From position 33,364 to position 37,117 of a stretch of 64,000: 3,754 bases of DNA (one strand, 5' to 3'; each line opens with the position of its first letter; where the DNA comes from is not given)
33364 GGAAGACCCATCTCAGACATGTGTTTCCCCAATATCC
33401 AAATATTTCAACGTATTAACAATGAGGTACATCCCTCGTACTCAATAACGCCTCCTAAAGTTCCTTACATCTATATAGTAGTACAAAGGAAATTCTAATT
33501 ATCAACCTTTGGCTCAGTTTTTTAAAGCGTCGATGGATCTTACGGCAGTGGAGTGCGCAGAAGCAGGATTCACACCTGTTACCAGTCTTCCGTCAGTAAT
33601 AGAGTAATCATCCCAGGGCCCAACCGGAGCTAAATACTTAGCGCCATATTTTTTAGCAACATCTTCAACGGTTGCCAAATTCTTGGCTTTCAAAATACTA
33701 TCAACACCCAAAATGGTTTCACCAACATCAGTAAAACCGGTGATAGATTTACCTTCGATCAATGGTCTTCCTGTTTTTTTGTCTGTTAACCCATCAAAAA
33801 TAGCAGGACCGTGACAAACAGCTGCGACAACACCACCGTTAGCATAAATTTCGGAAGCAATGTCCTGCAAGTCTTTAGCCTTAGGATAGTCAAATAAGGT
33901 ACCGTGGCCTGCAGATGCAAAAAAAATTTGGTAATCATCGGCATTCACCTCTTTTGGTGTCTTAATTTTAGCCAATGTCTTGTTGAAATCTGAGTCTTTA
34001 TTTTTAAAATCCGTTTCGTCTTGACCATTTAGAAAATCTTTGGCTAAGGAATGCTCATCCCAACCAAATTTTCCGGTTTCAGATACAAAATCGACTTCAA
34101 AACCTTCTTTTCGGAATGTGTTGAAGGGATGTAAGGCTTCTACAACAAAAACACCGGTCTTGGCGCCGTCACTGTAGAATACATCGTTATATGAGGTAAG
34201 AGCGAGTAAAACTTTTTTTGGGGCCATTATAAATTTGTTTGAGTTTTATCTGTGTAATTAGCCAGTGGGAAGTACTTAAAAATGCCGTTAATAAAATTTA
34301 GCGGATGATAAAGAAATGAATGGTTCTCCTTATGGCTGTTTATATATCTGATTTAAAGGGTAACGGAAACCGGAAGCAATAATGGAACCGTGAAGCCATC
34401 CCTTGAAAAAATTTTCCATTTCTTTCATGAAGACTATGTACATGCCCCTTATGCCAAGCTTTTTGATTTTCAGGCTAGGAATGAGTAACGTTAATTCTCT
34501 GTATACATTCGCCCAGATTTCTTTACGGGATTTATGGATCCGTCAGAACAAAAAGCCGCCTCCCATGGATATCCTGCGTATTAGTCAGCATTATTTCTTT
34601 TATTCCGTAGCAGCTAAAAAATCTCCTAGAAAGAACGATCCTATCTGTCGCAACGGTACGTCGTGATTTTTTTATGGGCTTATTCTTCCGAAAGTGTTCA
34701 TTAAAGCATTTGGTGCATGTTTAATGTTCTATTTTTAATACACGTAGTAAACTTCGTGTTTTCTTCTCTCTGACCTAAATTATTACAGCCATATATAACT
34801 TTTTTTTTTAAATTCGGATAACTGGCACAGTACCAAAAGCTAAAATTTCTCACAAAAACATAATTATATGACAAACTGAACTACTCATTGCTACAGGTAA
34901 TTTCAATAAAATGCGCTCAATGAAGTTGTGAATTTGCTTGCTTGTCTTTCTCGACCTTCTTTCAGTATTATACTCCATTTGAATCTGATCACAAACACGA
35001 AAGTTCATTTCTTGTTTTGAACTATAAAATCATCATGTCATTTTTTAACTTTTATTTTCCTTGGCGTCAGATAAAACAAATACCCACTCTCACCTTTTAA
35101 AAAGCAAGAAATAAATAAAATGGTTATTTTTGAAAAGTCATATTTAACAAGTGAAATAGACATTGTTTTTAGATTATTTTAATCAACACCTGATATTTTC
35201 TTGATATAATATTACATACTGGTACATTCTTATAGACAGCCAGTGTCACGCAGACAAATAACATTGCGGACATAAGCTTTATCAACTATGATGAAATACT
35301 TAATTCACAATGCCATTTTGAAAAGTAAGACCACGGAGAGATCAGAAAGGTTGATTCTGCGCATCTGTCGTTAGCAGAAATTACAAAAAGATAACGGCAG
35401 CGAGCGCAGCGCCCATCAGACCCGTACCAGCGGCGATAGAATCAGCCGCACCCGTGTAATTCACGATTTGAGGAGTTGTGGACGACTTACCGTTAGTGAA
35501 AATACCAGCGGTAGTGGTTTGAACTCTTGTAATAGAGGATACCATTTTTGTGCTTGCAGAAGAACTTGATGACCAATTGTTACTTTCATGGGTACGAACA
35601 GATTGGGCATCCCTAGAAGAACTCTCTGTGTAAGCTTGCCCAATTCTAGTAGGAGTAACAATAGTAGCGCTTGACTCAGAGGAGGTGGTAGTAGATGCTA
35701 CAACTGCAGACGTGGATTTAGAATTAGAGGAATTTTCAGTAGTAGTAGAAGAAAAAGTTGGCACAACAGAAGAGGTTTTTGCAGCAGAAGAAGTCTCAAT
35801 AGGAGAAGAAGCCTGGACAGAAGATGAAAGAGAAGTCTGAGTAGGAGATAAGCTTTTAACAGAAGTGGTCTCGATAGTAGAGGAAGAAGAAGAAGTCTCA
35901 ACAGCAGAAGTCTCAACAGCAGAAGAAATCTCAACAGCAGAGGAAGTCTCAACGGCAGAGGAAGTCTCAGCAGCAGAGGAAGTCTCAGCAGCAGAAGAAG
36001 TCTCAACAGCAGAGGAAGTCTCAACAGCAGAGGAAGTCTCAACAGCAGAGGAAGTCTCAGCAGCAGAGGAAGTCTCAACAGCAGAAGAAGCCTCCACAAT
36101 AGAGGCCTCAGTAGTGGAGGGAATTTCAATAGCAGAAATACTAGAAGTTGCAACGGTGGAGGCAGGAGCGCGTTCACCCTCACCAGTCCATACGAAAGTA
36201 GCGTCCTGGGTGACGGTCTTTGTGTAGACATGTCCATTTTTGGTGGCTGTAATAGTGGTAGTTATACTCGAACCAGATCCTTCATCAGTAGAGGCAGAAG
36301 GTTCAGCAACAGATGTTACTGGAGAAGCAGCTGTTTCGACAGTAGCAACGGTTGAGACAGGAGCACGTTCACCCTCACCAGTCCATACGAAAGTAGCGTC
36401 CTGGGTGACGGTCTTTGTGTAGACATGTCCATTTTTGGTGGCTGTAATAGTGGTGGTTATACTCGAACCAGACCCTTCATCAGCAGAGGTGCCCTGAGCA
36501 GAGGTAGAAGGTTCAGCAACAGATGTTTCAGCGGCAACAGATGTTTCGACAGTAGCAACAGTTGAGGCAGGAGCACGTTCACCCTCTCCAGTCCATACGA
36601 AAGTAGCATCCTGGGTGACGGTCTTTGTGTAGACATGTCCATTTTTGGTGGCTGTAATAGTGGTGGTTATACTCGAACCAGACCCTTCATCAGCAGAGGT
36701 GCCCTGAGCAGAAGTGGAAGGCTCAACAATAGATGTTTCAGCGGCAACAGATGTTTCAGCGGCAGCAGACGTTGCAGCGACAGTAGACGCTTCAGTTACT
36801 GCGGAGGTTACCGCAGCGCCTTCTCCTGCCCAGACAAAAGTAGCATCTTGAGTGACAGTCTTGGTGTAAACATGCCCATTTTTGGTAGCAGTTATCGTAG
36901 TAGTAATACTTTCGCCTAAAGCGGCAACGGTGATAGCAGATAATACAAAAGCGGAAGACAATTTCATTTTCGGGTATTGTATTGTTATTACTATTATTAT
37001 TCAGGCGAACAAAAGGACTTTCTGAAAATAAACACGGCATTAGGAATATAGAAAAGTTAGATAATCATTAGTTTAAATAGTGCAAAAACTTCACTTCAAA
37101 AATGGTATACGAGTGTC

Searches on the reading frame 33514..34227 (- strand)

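Call 5: search_protein_families(library=pfam, proteins=[window:33514-34227:-])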
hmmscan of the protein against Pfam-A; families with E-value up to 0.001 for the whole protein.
window:33514-34227:- (237 aa): 2 families
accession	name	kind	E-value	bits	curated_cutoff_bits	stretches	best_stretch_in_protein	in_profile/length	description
PF01965.30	DJ-1_PfpI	-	3.3e-08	33.9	26.6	1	29-225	14-156/165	DJ-1/PfpI family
PF17124.11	ThiJ_like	-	0.00074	19.8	30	0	23-66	3-42/186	ThiJ/PfpI family-like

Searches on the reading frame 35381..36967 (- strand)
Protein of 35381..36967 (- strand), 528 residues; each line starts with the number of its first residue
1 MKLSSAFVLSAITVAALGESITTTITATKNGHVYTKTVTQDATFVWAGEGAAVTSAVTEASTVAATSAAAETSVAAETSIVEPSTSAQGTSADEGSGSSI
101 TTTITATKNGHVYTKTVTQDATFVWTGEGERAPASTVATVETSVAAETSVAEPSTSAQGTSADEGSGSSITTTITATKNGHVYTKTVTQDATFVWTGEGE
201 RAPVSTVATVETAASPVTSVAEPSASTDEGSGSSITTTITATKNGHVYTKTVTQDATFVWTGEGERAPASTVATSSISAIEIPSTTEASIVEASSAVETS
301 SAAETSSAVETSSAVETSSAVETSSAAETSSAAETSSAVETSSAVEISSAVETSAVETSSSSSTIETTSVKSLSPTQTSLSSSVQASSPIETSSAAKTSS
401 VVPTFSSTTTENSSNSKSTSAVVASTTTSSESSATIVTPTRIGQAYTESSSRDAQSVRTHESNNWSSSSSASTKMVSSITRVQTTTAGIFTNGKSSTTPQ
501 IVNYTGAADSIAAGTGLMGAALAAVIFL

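Call 5: search_protein_families(library=pfam, proteins=[window:35381-36967:-])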
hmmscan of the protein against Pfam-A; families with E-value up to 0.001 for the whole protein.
window:35381-36967:- (528 aa): 3 families
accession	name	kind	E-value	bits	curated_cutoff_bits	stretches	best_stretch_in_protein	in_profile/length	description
PF17357.7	FIT1_2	-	3.8e-05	24.3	26.1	0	205-257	33-84/86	Facilitor Of iron transport 1 and 2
PF13130.11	DUF3952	-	0.00077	20.1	25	0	235-267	27-59/101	Domain of unknown function (DUF3952)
PF14365.11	Neprosin_AP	-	0.00089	20.2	39.2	0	248-284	48-84/120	Neprosin activation peptide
